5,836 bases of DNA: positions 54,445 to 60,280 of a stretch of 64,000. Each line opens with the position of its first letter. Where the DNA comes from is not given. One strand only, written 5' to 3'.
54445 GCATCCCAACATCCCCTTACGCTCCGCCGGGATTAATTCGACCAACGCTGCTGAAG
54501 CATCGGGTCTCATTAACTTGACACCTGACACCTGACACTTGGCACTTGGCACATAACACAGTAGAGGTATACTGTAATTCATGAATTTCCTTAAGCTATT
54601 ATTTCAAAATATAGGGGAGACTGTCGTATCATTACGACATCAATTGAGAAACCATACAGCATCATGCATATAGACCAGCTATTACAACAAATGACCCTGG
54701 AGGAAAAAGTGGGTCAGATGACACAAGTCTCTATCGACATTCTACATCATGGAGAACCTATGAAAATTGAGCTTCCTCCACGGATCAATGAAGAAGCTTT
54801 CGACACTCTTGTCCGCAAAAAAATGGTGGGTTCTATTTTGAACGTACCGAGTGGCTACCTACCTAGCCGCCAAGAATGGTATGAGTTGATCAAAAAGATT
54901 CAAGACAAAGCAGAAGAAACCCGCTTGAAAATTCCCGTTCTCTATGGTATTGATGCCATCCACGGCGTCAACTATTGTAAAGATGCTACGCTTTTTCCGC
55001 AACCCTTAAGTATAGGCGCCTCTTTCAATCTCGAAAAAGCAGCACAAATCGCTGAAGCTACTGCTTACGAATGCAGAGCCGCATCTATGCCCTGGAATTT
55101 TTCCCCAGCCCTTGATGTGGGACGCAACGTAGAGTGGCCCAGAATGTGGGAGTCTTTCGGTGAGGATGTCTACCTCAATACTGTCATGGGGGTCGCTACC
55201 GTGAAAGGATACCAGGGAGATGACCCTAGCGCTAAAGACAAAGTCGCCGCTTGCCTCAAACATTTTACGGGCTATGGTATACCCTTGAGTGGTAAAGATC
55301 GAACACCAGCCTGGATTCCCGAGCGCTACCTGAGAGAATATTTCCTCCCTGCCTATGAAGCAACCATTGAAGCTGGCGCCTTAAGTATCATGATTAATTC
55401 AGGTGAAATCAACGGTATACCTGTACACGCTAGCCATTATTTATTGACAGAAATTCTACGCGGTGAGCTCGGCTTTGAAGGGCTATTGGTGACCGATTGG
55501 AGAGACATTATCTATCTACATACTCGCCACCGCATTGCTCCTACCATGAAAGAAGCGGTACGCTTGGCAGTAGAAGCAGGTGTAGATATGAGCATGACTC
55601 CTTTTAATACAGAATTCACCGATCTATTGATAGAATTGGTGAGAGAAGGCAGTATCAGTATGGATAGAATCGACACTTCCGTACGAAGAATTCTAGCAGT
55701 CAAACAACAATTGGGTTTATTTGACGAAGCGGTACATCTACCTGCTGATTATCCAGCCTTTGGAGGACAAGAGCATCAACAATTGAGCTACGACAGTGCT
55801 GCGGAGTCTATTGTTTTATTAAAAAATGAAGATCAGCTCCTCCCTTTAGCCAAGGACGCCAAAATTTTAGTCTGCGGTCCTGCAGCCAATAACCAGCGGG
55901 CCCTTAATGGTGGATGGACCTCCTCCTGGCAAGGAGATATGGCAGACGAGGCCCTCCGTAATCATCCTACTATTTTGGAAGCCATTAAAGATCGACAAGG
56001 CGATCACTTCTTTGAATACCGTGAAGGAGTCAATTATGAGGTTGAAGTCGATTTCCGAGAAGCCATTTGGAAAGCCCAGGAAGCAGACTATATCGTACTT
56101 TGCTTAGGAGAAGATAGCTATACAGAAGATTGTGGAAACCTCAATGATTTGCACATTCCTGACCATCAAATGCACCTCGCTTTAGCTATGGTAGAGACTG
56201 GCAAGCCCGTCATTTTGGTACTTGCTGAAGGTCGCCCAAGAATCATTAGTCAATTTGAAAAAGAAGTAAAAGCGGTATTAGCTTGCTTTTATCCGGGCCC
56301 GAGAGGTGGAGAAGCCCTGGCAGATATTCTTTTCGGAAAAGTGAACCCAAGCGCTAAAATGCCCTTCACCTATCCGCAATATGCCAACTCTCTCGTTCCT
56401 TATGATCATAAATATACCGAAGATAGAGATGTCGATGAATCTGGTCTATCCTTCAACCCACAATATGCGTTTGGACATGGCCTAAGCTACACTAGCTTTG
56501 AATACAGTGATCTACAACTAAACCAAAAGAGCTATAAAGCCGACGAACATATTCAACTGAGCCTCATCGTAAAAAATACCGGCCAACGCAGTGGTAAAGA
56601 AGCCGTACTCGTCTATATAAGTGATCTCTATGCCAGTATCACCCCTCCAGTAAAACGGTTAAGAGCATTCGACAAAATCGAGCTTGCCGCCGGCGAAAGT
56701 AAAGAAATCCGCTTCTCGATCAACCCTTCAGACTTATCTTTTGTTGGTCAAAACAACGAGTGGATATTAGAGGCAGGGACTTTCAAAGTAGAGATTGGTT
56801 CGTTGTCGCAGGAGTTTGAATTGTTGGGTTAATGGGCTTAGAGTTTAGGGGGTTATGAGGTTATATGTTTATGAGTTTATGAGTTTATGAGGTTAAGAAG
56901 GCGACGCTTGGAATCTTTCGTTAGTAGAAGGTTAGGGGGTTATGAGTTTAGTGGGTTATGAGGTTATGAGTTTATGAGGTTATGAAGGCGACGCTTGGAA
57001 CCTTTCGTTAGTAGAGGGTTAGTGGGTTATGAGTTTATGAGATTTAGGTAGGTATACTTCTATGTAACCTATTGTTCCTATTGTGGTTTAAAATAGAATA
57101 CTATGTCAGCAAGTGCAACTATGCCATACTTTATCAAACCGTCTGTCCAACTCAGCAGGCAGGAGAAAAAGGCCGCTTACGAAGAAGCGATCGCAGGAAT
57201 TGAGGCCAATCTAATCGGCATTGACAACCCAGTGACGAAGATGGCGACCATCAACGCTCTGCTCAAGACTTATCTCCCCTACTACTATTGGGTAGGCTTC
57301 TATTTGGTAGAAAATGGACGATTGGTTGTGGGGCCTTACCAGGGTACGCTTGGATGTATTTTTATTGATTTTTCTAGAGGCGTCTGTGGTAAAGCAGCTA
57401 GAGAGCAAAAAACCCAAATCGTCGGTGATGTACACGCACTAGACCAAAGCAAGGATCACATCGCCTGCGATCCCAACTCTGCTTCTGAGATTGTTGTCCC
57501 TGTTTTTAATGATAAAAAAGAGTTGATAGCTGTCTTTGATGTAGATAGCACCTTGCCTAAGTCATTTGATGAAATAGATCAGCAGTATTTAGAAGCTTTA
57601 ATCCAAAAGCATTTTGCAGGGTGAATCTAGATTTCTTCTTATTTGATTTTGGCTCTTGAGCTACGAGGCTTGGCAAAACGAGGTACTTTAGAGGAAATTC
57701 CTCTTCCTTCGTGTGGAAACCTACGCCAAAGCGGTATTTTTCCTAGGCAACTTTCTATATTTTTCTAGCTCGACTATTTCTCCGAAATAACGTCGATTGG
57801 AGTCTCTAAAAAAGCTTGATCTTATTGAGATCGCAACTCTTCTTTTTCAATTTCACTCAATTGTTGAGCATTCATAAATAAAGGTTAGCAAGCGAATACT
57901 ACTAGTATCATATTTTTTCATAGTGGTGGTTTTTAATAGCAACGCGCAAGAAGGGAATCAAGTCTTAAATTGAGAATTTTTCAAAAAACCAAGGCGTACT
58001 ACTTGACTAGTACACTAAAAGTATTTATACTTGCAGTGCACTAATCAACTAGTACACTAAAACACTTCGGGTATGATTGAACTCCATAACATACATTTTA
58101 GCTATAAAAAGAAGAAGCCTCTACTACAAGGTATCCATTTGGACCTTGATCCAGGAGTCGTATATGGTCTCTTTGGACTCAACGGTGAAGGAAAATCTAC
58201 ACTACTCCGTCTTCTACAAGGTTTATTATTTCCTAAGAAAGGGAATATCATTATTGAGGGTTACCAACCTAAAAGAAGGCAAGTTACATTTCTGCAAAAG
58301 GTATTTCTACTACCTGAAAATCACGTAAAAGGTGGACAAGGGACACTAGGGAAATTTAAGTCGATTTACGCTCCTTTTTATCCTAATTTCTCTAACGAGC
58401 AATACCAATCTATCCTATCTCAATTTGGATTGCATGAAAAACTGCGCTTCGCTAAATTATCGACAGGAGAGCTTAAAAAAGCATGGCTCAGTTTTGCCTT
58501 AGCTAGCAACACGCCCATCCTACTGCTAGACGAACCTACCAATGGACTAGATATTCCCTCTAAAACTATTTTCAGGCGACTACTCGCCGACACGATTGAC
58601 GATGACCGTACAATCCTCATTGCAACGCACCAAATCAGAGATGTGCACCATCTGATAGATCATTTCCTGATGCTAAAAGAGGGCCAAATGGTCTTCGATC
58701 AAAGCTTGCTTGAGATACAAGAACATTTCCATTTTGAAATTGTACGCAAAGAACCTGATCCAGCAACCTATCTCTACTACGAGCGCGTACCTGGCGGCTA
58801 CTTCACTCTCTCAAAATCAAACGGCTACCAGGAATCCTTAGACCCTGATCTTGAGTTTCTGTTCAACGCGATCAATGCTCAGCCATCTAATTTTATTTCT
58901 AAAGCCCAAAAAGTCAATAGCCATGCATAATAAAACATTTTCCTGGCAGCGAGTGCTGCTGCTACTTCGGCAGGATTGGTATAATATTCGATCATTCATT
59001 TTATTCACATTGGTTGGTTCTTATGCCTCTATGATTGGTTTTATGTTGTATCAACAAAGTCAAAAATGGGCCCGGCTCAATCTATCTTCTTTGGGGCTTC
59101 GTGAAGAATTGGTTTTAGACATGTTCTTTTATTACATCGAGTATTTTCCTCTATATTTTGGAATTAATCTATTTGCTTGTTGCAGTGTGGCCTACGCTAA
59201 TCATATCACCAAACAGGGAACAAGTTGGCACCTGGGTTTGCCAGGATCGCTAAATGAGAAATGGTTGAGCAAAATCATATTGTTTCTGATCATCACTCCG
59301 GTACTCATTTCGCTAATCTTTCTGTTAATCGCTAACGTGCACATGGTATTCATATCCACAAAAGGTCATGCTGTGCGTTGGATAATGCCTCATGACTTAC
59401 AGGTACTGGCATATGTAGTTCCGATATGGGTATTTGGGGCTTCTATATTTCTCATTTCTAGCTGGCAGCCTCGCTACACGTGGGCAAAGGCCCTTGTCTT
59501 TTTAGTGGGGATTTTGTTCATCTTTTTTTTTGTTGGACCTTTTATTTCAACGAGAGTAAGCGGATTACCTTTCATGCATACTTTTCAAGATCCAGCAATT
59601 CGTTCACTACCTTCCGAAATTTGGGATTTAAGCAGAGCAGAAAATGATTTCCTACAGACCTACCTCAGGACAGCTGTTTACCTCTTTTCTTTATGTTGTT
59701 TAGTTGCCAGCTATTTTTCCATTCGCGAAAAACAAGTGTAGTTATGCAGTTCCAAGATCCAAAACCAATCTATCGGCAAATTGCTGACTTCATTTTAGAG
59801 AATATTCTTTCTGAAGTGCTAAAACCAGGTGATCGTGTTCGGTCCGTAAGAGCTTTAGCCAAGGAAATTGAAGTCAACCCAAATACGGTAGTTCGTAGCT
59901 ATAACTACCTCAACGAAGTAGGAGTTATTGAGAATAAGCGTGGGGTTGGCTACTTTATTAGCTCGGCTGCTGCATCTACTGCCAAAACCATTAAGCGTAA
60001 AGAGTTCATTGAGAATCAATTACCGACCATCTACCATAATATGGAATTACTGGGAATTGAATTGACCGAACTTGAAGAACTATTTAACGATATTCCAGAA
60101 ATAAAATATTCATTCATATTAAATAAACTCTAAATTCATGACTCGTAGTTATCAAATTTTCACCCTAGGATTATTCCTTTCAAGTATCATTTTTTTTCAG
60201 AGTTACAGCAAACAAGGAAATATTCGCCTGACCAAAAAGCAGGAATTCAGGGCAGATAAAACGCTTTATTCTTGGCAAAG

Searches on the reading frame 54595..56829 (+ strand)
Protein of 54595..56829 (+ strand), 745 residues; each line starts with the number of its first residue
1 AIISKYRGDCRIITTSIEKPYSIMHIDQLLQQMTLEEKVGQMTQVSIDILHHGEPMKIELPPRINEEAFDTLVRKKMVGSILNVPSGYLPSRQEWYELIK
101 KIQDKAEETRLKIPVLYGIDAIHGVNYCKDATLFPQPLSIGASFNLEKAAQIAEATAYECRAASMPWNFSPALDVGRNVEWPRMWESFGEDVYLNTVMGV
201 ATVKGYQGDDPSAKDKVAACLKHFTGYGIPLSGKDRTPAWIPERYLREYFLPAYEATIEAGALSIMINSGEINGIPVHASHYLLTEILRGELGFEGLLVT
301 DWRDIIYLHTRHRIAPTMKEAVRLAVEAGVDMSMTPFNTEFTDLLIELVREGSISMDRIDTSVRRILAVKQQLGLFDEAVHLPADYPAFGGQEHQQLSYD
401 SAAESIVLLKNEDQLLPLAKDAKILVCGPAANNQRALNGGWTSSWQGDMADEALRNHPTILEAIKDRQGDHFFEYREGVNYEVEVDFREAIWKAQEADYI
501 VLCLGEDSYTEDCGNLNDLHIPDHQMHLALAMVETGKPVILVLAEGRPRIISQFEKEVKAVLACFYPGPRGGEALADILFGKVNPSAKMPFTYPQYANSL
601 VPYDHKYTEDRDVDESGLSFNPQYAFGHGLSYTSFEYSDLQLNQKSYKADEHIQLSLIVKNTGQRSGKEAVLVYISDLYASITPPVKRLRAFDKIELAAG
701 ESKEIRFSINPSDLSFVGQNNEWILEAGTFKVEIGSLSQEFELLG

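Call 29: search_protein_families(library=pfam, proteins=[window:54595-56829:+], max_evalue=0.001)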
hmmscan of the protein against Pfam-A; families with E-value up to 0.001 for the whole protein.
window:54595-56829:+ (745 aa): 3 families
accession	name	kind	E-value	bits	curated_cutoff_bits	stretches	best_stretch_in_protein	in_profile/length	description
PF00933.27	Glyco_hydro_3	-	1.1e-70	239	27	1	34-368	1-315/316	Glycosyl hydrolase family 3 N terminal domain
PF01915.27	Glyco_hydro_3_C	-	1.2e-46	159.7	31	1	406-632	1-200/200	Glycosyl hydrolase family 3 C-terminal domain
PF14310.12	Fn3-like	-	2.5e-21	76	25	1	669-737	1-70/71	Fibronectin type III-like domain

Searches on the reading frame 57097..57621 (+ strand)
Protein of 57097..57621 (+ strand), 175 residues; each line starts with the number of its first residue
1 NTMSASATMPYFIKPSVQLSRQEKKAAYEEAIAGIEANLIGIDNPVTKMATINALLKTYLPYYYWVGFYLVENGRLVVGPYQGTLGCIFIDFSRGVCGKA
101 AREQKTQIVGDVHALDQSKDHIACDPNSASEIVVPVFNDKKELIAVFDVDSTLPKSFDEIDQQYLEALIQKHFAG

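Call 29: search_protein_families(library=pfam, proteins=[window:57097-57621:+], max_evalue=0.001)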
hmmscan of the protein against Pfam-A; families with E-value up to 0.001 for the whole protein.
window:57097-57621:+ (175 aa): 2 families
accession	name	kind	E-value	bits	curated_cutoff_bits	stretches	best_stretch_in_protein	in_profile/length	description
PF13185.12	GAF_2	-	3.1e-12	47.3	28.6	1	66-168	22-127/136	GAF domain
PF01590.32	GAF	-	5.4e-08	33.9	22.4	1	66-168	22-125/133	GAF domain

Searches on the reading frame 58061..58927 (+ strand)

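Call 29: search_protein_families(library=pfam, proteins=[window:58061-58927:+], max_evalue=0.001)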
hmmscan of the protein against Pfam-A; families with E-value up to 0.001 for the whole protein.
window:58061-58927:+ (289 aa): 2 families
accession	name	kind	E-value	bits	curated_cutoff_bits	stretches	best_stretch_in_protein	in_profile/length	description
PF00005.33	ABC_tran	-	8.4e-21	75.4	25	1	22-161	1-137/137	ABC transporter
PF13304.12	AAA_21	-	2.2e-09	38.3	27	1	116-191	221-299/304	AAA domain, putative AbiEii toxin, Type IV TA system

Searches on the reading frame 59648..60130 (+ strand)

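Call 29: search_protein_families(library=pfam, proteins=[window:59648-60130:+], max_evalue=0.001)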
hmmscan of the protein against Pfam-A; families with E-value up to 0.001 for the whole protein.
window:59648-60130:+ (161 aa): 2 families
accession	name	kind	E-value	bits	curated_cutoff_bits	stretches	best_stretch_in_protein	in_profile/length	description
PF00392.27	GntR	-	1.3e-10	41.2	27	1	42-104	2-64/64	Bacterial regulatory proteins, gntR family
PF08279.18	HTH_11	-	0.00067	19.9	25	0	52-102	4-54/55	HTH domain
